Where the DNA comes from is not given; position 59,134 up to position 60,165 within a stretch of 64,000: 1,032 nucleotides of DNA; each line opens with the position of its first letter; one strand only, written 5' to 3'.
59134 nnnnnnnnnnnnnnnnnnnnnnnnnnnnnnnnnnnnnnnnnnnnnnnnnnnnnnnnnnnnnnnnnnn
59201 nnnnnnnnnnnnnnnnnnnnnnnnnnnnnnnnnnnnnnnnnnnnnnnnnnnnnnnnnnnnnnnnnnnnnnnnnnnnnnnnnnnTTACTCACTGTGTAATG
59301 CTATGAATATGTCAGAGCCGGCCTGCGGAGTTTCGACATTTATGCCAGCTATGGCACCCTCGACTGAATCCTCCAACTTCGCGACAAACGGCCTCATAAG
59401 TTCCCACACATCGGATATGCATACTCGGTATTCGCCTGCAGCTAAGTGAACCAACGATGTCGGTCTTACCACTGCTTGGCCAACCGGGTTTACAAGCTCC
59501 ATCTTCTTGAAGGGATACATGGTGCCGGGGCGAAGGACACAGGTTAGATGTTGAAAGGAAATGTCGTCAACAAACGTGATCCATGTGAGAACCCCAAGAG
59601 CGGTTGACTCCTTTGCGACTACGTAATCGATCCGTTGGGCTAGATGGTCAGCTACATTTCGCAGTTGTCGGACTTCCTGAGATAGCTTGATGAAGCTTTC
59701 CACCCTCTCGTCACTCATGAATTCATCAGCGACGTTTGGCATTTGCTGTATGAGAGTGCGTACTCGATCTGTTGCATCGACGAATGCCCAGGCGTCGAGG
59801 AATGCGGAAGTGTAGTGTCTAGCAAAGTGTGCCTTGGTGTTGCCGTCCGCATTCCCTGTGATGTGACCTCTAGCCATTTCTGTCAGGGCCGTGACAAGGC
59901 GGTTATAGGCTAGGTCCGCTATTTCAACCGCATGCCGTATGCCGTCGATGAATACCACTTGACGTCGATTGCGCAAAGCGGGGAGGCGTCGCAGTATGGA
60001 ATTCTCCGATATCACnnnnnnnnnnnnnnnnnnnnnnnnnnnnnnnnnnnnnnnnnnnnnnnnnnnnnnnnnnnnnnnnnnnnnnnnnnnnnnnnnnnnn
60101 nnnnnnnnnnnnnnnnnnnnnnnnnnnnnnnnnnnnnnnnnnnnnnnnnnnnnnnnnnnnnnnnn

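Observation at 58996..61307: tRNA-Gly(CCC) whose last 35 nt recur exactly 2.2 kb downstream: an integrase-less mini-island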

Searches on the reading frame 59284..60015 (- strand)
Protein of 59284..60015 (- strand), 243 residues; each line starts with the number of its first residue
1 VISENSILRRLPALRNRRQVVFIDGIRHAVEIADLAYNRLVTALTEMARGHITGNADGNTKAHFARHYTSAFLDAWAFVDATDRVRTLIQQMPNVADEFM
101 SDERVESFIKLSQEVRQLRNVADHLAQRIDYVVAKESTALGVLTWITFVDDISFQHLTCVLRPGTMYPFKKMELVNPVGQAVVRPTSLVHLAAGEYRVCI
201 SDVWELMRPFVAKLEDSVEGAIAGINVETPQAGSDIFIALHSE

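Call 6: search_protein_families(library=pfam, proteins=[window:59284-60015:-], max_evalue=0.1)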
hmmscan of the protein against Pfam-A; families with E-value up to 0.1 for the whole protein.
window:59284-60015:- (243 aa): 2 families
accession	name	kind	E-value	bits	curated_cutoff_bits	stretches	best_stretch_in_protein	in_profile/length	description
PF23771.1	DUF7168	-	0.00067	19.8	25.5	1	15-77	45-101/140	Domain of unknown function (DUF7168)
PF20072.4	DUF6468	-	0.086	13.4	26.9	0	77-134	14-73/76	Domain of unknown function (DUF6468)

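Call 11: find_homologous_proteins(query=window:59284-60015:-)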
Query window:59284-60015:- (243 aa): 174 proteins with E <= 0.001 among 1155 candidates; the best 120 are listed.
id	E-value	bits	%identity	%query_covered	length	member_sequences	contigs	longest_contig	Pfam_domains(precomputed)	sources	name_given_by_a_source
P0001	1.4e-143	494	100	92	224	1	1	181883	-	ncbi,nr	ncbi:MAG: hypothetical protein EPN22_07625 [Nitrospirae bacterium]|nr:MAG: hypothetical protein EPN2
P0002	2.2e-61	225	51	99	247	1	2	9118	-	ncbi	-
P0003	2.1e-59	219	50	99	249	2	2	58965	-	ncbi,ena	-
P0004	6.5e-59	217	49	99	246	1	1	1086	-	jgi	jgi:hypothetical protein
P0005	7.0e-57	210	45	99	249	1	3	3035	-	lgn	-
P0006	1.7e-56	209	48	99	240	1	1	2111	-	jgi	jgi:hypothetical protein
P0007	2.8e-55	205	46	99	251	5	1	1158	-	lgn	-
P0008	1.6e-54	203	47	99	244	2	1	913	-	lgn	-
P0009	5.1e-54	201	46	99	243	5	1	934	-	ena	-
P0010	6.2e-54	201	45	99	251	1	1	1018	-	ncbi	-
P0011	1.1e-53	200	48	99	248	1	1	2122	-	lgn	-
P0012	5.0e-53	198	46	97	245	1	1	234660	-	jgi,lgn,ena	-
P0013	5.7e-53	198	45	99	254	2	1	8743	-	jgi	jgi:hypothetical protein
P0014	2.8e-52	195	47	94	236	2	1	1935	-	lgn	-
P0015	8.8e-52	194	44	99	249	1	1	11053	-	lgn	-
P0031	4.7e-49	185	43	99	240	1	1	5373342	-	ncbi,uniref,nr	ncbi:hypothetical protein [Solimonas sp. K1W22B-7]|uniref:hypothetical protein n=1 Tax=Solimonas sp.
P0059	4.6e-42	162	43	100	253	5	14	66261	-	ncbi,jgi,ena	jgi:hypothetical protein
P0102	1.7e-36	144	39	98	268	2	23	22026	-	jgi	jgi:hypothetical protein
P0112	1.8e-35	140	40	98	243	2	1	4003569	-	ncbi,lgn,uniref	ncbi:hypothetical protein ABXJ76_08300 [Methylobacter sp. G7]|uniref:hypothetical protein n=1 Tax=Me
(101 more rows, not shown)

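Call 14: find_encoding_contigs(protein=P0031, flank=10000, max_places=2)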
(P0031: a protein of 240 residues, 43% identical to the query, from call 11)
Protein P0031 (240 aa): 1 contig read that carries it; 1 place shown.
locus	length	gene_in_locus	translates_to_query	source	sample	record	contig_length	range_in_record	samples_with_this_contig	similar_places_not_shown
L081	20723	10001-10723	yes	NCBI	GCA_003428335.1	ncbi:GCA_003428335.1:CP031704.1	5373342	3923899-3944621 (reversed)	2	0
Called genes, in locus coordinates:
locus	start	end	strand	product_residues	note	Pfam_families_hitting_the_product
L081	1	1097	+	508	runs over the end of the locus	PF13084:DUF3943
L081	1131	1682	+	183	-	PF01569:PAP2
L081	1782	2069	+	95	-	-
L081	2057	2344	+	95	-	PF05016:ParE_toxin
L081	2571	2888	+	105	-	-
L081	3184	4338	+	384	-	PF00669:Flagellin_N, PF00700:Flagellin_C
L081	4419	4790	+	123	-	PF03646:FlaG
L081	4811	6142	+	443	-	PF02465:FliD_N, PF07196:Flagellin_IN (weak), PF07195:FliD_C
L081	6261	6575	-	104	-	PF00893:Multi_Drug_Res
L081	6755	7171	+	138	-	PF02561:FliS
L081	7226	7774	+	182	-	PF16823:tPilZ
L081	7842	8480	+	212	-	PF00072:Response_reg, PF00196:GerE, PF08281:Sigma70_r4_2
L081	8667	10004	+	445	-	PF00083:Sugar_tr (weak), PF03137:OATP (faint), PF07690:MFS_1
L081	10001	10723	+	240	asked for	-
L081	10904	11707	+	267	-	PF00378:ECH_1, PF16113:ECH_2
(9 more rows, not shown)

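Call 15: find_encoding_contigs(protein=P0112, flank=10000, max_places=2)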
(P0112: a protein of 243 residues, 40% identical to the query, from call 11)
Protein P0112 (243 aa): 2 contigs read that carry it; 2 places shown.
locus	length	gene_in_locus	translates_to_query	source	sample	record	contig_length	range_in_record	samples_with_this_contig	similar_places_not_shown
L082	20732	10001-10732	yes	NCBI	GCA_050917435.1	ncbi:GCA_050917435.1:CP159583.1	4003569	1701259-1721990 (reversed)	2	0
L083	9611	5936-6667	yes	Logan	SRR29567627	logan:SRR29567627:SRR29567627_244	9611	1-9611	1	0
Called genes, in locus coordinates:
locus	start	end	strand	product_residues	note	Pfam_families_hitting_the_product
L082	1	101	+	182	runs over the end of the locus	-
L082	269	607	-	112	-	-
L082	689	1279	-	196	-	-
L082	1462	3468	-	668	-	PF01653:DNA_ligase_aden (faint), PF03120:OB_DNA_ligase, PF03119:DNA_ligase_ZBD (weak), PF14520:HHH_5, PF00533:BRCT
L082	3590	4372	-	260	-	-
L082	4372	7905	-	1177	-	PF02463:SMC_N, PF13175:AAA_15, PF13304:AAA_21 (weak), PF13476:AAA_23, PF13555:AAA_29 (weak), PF06470:SMC_hinge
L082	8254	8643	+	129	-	PF14489:QueF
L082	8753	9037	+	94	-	PF01312:Bac_export_2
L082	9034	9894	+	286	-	PF27523:PSD, PF02666:PS_Dcarbxylase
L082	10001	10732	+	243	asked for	-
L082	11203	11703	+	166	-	-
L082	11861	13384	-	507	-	PF07732:Cu-oxidase_3, PF00394:Cu-oxidase, PF07731:Cu-oxidase_2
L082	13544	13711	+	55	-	-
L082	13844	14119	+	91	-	PF05899:Cupin_3, PF07883:Cupin_2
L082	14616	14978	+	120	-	-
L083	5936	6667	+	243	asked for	-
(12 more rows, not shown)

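Call 27: search_dna_similar(query=window:59284-60012:-, collection=plasmids, mode=protein, max_rows=20)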
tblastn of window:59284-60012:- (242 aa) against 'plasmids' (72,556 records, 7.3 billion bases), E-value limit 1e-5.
Records with a match: 1; places in all: 1; records where one place covers at least 80% of the query: 1.
Best place of each record, by identity: <60% 1.
By first word of the organism name: Gemmatirosa 1.
By predicted mobility (MOB-suite, as given by PLSDB): non-mobilizable 1.
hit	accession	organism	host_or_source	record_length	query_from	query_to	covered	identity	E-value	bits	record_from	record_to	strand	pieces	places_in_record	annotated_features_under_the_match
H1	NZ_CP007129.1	Gemmatirosa kalamazoonensis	-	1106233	1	214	88%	30.1%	5e-13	75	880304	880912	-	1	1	record has no annotation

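Call 28: find_related_loci(query=A1, collection=viral_contigs, flank=6000)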
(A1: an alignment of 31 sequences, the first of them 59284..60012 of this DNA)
Query A1 (242 aa) in viral_contigs; peptide patterns used: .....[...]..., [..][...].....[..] (x = any residue, [..] = any of these).
14 stretches matched a pattern, but none encodes a relative of the query by tblastn (E <= 1e-3).

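Call 29: find_encoding_contigs(protein=P0102, flank=5000, max_places=6)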
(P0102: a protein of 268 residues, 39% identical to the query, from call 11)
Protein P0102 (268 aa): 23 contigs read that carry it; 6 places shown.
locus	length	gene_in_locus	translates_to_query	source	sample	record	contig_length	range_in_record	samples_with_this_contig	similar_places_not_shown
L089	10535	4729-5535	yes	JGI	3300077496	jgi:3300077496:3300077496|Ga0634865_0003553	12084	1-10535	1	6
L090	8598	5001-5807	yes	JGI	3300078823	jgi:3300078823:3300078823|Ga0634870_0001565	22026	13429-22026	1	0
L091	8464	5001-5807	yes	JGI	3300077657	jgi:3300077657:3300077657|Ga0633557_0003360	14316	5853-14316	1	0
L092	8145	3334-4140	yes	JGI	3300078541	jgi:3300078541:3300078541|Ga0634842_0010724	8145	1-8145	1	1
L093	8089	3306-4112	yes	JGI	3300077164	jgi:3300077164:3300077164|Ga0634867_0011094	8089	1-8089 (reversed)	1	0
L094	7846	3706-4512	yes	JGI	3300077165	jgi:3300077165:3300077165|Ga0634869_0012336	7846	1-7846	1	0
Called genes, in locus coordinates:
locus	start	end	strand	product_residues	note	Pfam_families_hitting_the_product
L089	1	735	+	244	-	?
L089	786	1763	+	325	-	PF03401:TctC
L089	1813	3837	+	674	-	PF07693:KAP_NTPase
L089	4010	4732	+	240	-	-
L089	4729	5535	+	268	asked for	-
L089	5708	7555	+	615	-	PF13175:AAA_15 (weak), PF13304:AAA_21, PF20469:OLD-like_TOPRIM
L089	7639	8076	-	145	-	-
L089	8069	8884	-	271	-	PF02900:LigB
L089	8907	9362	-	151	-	PF07681:DoxX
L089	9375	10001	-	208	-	PF01408:GFO_IDH_MocA (faint), PF01488:Shikimate_DH, PF02826:2-Hacid_dh_C (weak), PF03435:Sacchrp_dh_NADP (weak), PF03446:NAD_binding_2, PF03807:F420_oxidored, PF13241:NAD_binding_7 (weak)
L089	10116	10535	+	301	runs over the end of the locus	PF00126:HTH_1, PF03466:LysR_substrate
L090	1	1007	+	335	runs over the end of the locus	PF00126:HTH_1, PF03466:LysR_substrate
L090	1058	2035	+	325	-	PF03401:TctC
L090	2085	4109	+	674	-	PF07693:KAP_NTPase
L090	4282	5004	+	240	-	-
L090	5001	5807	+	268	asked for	-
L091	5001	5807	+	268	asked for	-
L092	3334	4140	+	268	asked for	-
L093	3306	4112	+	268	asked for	-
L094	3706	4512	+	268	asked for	-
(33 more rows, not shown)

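Call 30: find_encoding_contigs(protein=P0003, flank=6000, max_places=2)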
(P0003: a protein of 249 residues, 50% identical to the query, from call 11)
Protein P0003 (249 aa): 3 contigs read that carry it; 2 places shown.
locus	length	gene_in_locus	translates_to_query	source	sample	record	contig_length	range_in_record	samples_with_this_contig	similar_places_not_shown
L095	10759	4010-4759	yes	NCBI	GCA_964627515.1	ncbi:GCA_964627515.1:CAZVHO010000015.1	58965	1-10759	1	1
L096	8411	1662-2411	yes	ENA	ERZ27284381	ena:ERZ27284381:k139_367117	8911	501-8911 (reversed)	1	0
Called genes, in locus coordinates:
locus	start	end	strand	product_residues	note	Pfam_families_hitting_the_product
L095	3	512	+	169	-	?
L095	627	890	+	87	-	-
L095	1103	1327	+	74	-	PF04255:DUF433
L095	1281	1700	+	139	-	PF18480:DUF5615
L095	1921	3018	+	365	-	PF08867:FRG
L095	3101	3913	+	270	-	-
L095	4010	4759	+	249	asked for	-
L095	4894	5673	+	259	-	-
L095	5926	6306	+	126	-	PF11535:Calci_bind_CcbP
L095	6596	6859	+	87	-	PF02604:PhdYeFM_antitox (weak)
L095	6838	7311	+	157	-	-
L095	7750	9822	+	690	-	PF22548:AEP-TOTE, PF00270:DEAD (weak), PF04851:ResIII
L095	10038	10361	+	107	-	PF04255:DUF433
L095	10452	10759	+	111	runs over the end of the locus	-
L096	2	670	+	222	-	?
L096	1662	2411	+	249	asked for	-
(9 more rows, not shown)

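Call 66: search_protein_families(library=padloc, proteins=[window:59284-60015:-], max_evalue=0.1)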
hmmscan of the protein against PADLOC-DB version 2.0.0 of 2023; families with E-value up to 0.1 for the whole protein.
window:59284-60015:- (243 aa): 0 families

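Call 67: search_protein_families(library=ncbifam, proteins=[window:59284-60015:-], max_evalue=0.1)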
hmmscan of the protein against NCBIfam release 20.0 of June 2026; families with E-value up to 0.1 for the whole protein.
window:59284-60015:- (243 aa): 3 families
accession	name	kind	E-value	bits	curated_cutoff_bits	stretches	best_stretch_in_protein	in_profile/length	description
TIGR04193.1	SPASM_w_grasp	equivalog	0.034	13.6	175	1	19-126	16-118/342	grasp-with-spasm system SPASM domain peptide maturase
NF040566.1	SCO2522_fam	equivalog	0.07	12.5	200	0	57-138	31-110/314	SCO2522 family protein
TIGR01311.1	glycerol_kin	equivalog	0.07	11.4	590.35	1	46-143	357-443/496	glycerol kinase GlpK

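Call 73: predict_structure(alignment_id=A1)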
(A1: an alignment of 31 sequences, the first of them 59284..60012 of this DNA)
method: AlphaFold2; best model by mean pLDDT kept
length: 242 residues; sequences in the alignment: 31
mean_pLDDT: 90.4   pTM: 0.89
mean pLDDT of the five models: 90.4, 87.8, 87.8, 87.5, 86.2
residues with pLDDT >= 90: 156; 70-90: 79; 50-70: 7; < 50: 0
segments of 3 or more residues with pLDDT < 50: none
pLDDT, mean of each block of 10 residues (from residue 1): 90 87 96 98 94 77 92 98 96 88 94 95 86 88 95 94 74 93 96 95 95 93 79 81 79
secondary structure, 60 per line:
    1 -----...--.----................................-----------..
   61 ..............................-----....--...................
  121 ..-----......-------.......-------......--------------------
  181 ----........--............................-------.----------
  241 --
elements in order: H16-47 H59-90 H96-99 H102-122 H128-133 E141-147 E155-160 E185-192 E195-198 H199-222

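Call 76: fold_search(model_id=the predicted structure, library=pdb)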
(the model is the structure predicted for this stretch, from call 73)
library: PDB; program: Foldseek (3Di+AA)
matches with E <= 10: 89; with E <= 0.001: 0
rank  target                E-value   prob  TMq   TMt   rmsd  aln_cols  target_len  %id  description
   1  5vxk_A                1.2e+00  0.08  0.18  0.15  15.5       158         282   13  2.55 A resolution structure of IpaD from Shigella flexneri in complex with single-domain antibody JMK-H2 (released 2017-08-30)
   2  6xv8_A                1.5e+00  0.09  0.23  0.15  18.5       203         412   10  Crystal structure of Megabody Mb-Nb207-c7HopQ_G10 (released 2021-01-13)
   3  6egc                  1.6e+00  0.28  0.29  0.43   7.0       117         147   10  Single-chain version of 2L4HC2_23 (PDB 5J0K) (released 2019-05-29)
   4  4qn1                  1.6e+00  0.08  0.17  0.12  21.5       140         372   17  Crystal Structure of a Functionally Uncharacterized Domain of E3 Ubiquitin Ligase SHPRH (released 2014-08-13)
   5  8w6e_B                2.0e+00  0.13  0.19  0.26   8.8       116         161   12  De novo design of HBC599 binder (released 2024-11-27)
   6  8oi2_B                2.3e+00  0.15  0.27  0.16   8.9       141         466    9  Crystal structure of Alb1 megabody in complex with human serum albumin (released 2024-04-03)
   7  5vxj_E                2.4e+00  0.07  0.17  0.16  11.0       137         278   12  2.50 A resolution structure of IpaD from Shigella flexneri in complex with single-domain antibody JMK-E3 (released 2017-08-30)
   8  4gun_P                2.7e+00  0.02  0.13  0.14  15.8       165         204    9  Crystal Structure of the K184R, L185P mutant manganese superoxide dismutase from Candida albicans cytosol (released 2013-09-18)
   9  8rax_A                2.7e+00  0.01  0.13  0.05  25.7       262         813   10  The crystal structure of DNA-bound human MutSbeta (MSH2_G674D/MSH3) in the canonical mismatch bound conformation, nucl (released 2025-06-11)
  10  8w6e_A                3.2e+00  0.28  0.32  0.45   5.7       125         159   15  De novo design of HBC599 binder (released 2024-11-27)
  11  7qco_A                3.2e+00  0.14  0.25  0.10   6.8       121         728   10  The structure of Photosystem I tetramer from Chroococcidiopsis TS-821, a thermophilic, unicellular, non-heterocyst-for (released 2022-04-06)
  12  7xge_C                3.4e+00  0.07  0.19  0.23  10.6       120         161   17  Crystal structure of MCL-1 in complex with computationally designed inhibitor protein (released 2022-07-20)
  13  6eri_BC               3.4e+00  0.02  0.09  0.10  15.3       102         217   13  Structure of the chloroplast ribosome with chl-RRF and hibernation-promoting factor (released 2018-04-18)
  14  7x8v_A                3.6e+00  0.13  0.26  0.32   7.9       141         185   11  Cooperative regulation of PBI1 and MAPKs controls WRKY45 transcription factor in rice immunity (released 2022-04-06)
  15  6qd6_I                3.8e+00  0.13  0.28  0.18   6.9       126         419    8  Molecular scaffolds expand the nanobody toolkit for cryo-EM applications: crystal structure of Mb-cHopQ-Nb207 (released 2019-12-18)
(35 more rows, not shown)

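Call 80: fold_search(model_id=the predicted structure, library=viral)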
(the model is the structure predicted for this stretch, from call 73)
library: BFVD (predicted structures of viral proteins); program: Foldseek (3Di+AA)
matches with E <= 10: 146; with E <= 0.001: 0
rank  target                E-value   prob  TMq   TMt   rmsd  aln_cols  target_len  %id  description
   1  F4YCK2                3.9e-01  0.25  0.22  0.07  31.3       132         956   19  (no name in the UniProt tables at hand)
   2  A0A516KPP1            4.9e-01  0.16  0.23  0.30  11.3       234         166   12  (no name in the UniProt tables at hand)
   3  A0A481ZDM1            5.4e-01  0.07  0.18  0.18  22.3       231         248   12  Uncharacterized protein [Pithovirus LCPAC406]
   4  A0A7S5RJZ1            6.4e-01  0.25  0.31  0.12  17.2       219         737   11  (no name in the UniProt tables at hand)
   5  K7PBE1                7.2e-01  0.06  0.17  0.13  23.2       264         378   11  Protein ORF130 [Cyprinid herpesvirus 1]
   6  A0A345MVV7            1.1e+00  0.16  0.33  0.20  29.4       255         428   11  (no name in the UniProt tables at hand)
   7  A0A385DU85            1.1e+00  0.05  0.14  0.15  24.8       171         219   15  Uncharacterized protein [Gordonia phage Ashertheman]
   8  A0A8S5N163            1.8e+00  0.28  0.29  0.09   8.2       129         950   13  Minor tail protein [Siphoviridae sp. ctpbb7]
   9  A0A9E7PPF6            1.8e+00  0.25  0.29  0.16   7.1       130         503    8  Uncharacterized protein [Largemouth bass virus]
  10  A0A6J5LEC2            1.8e+00  0.04  0.14  0.16  21.8       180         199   10  Uncharacterized protein [uncultured Caudovirales phage]
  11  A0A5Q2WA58            2.1e+00  0.23  0.29  0.45  11.9       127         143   13  (no name in the UniProt tables at hand)
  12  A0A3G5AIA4            2.1e+00  0.10  0.23  0.22  22.8       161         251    9  Uncharacterized protein [Sylvanvirus sp.]
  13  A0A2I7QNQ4            2.1e+00  0.06  0.12  0.10  12.1        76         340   21  (no name in the UniProt tables at hand)
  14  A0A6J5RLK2            2.1e+00  0.02  0.15  0.09  23.6       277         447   11  Uncharacterized protein (Fragment) [uncultured Caudovirales phage]
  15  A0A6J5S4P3            2.1e+00  0.02  0.11  0.11  23.0       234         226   10  Transposase IS30-like HTH domain containing protein [uncultured Caudovirales phage]
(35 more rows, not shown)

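Call 81: find_encoding_contigs(protein=P0002, flank=8000, max_places=2)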
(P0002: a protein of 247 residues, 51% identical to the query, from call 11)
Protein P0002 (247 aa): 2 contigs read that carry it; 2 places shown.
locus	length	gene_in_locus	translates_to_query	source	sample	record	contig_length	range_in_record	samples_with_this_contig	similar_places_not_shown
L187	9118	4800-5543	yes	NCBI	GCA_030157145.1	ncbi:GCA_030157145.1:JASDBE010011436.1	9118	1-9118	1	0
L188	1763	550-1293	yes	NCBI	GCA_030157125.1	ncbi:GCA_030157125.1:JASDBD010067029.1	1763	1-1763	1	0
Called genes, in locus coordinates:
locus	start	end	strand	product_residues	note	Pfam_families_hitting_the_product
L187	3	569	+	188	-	?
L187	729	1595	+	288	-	PF00561:Abhydrolase_1, PF12697:Abhydrolase_6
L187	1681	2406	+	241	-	PF03328:HpcH_HpaI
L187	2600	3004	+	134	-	PF01243:PNPOx_N, PF12900:Pyridox_ox_2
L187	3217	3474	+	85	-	-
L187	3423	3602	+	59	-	-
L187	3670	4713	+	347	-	PF18476:PIN_8, PF16289:PIN_12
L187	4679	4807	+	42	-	-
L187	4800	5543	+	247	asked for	-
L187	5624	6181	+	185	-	-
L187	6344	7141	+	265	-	PF13599:Pentapeptide_4, PF13576:Pentapeptide_3 (weak), PF00805:Pentapeptide (weak)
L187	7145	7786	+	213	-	PF01909:NTP_transf_2 (weak)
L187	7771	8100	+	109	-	-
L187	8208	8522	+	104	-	-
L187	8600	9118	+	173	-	?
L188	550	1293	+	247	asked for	-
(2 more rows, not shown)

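Call 82: find_encoding_contigs(protein=P0059, flank=8000, max_places=4)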
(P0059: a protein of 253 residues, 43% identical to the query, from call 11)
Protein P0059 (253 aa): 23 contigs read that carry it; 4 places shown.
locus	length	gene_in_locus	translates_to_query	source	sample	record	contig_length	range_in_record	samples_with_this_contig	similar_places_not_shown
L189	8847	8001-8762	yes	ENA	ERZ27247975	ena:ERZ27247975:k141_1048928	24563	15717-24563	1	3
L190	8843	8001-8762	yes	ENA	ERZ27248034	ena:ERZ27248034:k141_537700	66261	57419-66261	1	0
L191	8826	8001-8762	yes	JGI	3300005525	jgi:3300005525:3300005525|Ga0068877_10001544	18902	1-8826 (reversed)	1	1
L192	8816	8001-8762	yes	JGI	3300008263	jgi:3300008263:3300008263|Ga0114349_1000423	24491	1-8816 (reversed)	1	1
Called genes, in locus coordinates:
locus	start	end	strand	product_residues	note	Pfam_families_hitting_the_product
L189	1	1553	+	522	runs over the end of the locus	-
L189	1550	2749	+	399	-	PF13579:Glyco_trans_4_4, PF13439:Glyco_transf_4 (weak), PF20706:GT4-conflict (weak), PF00534:Glycos_transf_1, PF13692:Glyco_trans_1_4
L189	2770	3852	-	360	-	PF13439:Glyco_transf_4 (faint), PF20706:GT4-conflict (weak), PF00534:Glycos_transf_1, PF13692:Glyco_trans_1_4, PF13524:Glyco_trans_1_2 (weak)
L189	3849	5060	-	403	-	PF13439:Glyco_transf_4, PF13579:Glyco_trans_4_4, PF00534:Glycos_transf_1, PF13692:Glyco_trans_1_4 (weak)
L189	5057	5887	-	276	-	PF00535:Glycos_transf_2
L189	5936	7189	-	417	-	PF27463:Rv1490 (faint)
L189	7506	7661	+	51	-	-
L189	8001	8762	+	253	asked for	-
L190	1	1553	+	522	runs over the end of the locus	-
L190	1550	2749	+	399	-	PF13579:Glyco_trans_4_4, PF13439:Glyco_transf_4 (weak), PF20706:GT4-conflict (weak), PF00534:Glycos_transf_1, PF13692:Glyco_trans_1_4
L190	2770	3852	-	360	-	PF13439:Glyco_transf_4 (faint), PF20706:GT4-conflict (weak), PF00534:Glycos_transf_1, PF13692:Glyco_trans_1_4, PF13524:Glyco_trans_1_2 (weak)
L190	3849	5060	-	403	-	PF13439:Glyco_transf_4, PF13579:Glyco_trans_4_4, PF00534:Glycos_transf_1, PF13692:Glyco_trans_1_4 (weak)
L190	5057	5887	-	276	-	PF00535:Glycos_transf_2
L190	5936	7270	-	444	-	PF27463:Rv1490 (faint)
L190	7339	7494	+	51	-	-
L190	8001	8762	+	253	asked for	-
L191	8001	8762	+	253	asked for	-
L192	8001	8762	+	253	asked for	-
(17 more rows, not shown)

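Call 93: list_cluster_members(proteins=[P0001, P0002, P0003])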
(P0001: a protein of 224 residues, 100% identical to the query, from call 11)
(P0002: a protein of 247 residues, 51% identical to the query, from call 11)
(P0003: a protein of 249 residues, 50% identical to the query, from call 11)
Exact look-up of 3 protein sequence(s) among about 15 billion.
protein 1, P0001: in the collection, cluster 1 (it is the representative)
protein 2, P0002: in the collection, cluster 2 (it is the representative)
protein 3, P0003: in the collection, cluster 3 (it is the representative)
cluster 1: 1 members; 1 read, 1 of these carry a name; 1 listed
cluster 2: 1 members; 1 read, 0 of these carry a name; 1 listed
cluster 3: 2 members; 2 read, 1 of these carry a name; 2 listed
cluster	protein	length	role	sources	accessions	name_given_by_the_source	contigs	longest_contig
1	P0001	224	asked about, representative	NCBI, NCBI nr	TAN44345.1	MAG: hypothetical protein EPN22_07625 [Nitrospirae bacterium] | MAG: hypothetical protein EPN22_07625 [Nitrospirota bacterium]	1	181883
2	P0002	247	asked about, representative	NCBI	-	-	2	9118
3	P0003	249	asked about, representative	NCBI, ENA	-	-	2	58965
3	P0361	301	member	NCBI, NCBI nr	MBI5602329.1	MAG: hypothetical protein HY879_03155 [Deltaproteobacteria bacterium] | hypothetical protein [Deltaproteobacteria bacterium]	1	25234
